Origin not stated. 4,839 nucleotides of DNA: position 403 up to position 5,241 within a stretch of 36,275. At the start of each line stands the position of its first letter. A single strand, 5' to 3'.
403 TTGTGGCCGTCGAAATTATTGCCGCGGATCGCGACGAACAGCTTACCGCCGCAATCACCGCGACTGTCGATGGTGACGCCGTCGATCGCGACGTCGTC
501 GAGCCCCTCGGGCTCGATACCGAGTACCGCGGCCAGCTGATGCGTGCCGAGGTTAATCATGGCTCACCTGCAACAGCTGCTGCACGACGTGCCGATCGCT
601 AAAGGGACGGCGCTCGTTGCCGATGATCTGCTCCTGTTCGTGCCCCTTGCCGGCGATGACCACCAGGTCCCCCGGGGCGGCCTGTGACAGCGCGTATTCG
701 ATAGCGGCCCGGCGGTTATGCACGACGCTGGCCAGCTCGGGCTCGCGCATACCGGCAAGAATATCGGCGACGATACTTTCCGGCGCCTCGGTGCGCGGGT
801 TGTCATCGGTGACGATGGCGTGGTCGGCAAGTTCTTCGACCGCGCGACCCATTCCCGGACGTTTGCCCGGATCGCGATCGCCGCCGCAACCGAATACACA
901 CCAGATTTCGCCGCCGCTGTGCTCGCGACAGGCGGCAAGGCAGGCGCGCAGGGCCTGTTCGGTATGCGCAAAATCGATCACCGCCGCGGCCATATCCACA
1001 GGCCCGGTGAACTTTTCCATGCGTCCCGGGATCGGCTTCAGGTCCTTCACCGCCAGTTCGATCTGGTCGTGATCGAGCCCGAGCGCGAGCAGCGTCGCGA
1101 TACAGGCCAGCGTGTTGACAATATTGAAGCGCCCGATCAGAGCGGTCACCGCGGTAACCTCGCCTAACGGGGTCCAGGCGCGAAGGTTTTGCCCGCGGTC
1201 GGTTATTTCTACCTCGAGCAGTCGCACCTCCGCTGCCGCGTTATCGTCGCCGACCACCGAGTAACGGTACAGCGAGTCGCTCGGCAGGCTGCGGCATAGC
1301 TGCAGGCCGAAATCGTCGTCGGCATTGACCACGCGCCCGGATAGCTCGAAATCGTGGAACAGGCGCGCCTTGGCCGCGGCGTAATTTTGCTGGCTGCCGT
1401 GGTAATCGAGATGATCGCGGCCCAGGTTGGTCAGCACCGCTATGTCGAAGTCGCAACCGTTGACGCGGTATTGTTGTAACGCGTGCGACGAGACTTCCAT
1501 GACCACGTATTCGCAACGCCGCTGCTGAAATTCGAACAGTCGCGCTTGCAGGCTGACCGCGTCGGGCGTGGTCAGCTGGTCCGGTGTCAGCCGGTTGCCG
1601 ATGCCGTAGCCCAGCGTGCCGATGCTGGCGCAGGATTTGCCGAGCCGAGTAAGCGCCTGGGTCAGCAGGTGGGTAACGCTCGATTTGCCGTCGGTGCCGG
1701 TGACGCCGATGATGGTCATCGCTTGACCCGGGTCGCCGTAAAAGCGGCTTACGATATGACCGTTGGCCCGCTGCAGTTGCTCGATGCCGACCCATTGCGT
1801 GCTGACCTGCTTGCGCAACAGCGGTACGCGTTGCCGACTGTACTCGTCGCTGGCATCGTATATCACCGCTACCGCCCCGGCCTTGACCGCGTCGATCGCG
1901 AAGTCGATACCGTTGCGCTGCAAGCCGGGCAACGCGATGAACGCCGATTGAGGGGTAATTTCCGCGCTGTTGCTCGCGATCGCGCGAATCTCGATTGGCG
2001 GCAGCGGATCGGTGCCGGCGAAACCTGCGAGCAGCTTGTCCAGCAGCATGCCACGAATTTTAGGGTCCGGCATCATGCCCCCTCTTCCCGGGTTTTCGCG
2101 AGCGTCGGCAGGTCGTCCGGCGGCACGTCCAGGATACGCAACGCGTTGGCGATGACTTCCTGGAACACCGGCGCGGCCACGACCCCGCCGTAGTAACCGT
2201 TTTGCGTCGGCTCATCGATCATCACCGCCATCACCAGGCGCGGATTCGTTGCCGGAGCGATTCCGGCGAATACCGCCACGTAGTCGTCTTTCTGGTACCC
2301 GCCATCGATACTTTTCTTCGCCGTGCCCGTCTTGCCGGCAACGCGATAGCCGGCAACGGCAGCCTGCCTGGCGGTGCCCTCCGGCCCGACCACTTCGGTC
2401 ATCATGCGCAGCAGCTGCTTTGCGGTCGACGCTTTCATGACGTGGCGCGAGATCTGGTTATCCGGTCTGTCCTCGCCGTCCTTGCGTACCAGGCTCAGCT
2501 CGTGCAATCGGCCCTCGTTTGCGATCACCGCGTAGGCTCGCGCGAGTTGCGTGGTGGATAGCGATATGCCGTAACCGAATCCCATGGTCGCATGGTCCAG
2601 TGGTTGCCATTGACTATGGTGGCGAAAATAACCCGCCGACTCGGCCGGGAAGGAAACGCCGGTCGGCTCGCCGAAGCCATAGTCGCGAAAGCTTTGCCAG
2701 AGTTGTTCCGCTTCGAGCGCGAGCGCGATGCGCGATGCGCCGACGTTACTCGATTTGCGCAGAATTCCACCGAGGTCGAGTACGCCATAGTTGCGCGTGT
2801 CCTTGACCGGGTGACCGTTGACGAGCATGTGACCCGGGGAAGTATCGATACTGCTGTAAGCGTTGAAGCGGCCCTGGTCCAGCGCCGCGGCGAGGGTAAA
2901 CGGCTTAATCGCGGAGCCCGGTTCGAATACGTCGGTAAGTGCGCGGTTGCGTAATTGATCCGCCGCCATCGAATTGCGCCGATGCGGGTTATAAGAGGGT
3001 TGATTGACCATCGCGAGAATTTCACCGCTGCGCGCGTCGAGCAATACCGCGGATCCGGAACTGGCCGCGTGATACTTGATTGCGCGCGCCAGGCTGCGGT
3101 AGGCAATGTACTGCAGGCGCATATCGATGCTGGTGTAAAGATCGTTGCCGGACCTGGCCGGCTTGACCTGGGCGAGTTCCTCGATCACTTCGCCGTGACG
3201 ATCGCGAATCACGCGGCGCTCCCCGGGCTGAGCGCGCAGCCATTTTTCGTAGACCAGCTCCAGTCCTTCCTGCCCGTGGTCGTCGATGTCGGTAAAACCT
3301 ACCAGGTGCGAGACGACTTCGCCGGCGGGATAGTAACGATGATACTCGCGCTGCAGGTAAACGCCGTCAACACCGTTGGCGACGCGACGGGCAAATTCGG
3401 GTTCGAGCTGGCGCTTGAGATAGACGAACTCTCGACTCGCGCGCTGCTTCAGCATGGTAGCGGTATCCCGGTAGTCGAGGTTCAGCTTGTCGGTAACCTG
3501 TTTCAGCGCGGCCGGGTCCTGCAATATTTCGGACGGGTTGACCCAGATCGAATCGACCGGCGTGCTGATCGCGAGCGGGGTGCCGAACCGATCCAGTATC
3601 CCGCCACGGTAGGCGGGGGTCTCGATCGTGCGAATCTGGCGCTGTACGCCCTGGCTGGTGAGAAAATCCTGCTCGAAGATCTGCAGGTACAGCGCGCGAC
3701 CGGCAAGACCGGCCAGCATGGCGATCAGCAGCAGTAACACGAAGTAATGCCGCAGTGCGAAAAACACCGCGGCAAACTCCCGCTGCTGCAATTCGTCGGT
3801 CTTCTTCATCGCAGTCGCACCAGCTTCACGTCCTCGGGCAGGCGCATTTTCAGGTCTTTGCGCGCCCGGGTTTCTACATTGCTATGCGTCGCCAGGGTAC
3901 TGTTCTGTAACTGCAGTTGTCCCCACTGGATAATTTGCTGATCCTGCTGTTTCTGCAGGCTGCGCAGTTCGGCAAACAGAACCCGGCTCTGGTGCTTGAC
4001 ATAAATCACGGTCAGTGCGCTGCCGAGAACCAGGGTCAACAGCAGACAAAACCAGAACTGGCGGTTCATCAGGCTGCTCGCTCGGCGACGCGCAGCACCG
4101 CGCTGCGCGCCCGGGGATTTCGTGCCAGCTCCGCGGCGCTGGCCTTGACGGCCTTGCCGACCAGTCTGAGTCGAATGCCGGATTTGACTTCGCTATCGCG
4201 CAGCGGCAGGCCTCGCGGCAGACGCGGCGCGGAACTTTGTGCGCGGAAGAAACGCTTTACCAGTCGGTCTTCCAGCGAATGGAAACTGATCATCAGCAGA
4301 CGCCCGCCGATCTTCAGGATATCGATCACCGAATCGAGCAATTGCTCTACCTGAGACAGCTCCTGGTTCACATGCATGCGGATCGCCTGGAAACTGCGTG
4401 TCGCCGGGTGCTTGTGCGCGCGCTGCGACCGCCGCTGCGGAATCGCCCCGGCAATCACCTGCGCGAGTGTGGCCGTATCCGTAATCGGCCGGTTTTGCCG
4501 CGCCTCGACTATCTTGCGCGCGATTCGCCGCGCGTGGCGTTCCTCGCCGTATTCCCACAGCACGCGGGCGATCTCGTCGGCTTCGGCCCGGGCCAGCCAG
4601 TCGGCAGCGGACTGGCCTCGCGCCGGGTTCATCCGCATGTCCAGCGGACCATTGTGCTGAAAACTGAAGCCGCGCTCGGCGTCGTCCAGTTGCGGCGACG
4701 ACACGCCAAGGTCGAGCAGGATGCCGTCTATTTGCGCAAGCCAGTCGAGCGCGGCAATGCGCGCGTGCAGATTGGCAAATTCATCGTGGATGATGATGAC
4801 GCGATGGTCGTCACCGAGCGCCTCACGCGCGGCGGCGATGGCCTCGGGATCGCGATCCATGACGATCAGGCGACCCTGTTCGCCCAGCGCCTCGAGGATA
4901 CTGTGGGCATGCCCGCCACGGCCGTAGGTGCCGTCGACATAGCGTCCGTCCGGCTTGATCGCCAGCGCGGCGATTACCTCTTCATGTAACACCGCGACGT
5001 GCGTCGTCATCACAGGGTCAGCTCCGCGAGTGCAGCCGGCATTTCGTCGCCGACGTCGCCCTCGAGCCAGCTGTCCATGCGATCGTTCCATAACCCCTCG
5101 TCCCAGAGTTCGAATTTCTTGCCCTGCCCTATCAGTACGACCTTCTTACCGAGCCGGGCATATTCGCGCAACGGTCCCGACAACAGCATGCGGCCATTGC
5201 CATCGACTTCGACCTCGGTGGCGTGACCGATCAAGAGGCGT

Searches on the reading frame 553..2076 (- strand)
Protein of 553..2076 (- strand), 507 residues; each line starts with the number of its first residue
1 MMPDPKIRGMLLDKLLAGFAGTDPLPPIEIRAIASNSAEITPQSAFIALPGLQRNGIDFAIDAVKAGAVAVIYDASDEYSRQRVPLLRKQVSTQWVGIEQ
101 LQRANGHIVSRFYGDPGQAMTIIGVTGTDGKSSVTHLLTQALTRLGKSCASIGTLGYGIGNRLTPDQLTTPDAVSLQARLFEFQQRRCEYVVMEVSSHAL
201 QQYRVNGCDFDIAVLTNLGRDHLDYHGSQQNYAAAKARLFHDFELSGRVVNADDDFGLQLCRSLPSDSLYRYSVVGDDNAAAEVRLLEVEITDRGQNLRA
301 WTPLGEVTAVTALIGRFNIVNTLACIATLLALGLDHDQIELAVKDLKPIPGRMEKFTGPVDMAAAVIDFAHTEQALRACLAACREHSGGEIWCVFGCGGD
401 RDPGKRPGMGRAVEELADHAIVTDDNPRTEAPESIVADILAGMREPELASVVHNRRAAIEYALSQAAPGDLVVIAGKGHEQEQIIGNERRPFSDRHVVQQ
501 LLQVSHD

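Call 44: search_protein_families(library=pfam, proteins=[window:553-2076:-], max_evalue=0.00001)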
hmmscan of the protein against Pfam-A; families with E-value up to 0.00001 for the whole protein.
window:553-2076:- (507 aa): 2 families
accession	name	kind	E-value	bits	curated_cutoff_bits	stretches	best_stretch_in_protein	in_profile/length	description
PF08245.18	Mur_ligase_M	-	8.1e-50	170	24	1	125-328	1-199/200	Mur ligase middle domain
PF02875.26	Mur_ligase_C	-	1.6e-31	110.2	28.4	1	351-478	1-127/127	Mur ligase, glutamate ligase domain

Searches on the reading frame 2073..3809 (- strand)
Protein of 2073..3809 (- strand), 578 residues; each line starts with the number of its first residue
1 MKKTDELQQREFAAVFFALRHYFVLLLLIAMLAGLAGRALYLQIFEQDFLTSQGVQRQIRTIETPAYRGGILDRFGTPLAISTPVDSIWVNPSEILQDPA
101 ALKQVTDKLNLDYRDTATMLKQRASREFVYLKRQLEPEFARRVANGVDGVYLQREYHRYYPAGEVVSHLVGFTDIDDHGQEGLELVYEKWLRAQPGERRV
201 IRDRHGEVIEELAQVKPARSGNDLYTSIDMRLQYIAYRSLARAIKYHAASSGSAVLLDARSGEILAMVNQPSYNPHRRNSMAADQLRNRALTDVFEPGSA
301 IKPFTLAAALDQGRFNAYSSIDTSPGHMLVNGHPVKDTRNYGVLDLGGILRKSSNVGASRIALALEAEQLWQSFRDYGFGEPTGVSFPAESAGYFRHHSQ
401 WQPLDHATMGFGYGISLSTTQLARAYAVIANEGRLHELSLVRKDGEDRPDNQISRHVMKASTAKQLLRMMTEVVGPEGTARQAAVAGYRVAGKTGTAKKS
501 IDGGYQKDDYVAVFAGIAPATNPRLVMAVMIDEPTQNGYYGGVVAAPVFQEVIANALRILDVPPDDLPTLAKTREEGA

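Call 44: search_protein_families(library=pfam, proteins=[window:2073-3809:-], max_evalue=0.00001)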
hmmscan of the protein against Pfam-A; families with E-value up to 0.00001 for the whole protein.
window:2073-3809:- (578 aa): 2 families
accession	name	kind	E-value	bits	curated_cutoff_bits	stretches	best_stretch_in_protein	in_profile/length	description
PF00905.27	Transpeptidase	-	1.3e-79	268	22.1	1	252-553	1-298/299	Penicillin binding protein transpeptidase domain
PF03717.20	PBP_dimer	-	8.1e-21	75.7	24.4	1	64-212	2-179/180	Penicillin-binding Protein dimerisation domain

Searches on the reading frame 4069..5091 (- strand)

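Call 44: search_protein_families(library=pfam, proteins=[window:4069-5091:-], max_evalue=0.00001)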
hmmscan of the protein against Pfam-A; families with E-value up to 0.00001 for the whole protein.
window:4069-5091:- (340 aa): 1 family
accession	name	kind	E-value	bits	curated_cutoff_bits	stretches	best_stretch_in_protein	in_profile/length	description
PF01795.25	Methyltransf_5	-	5.5e-110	368.1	27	1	29-338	2-308/309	MraW methylase family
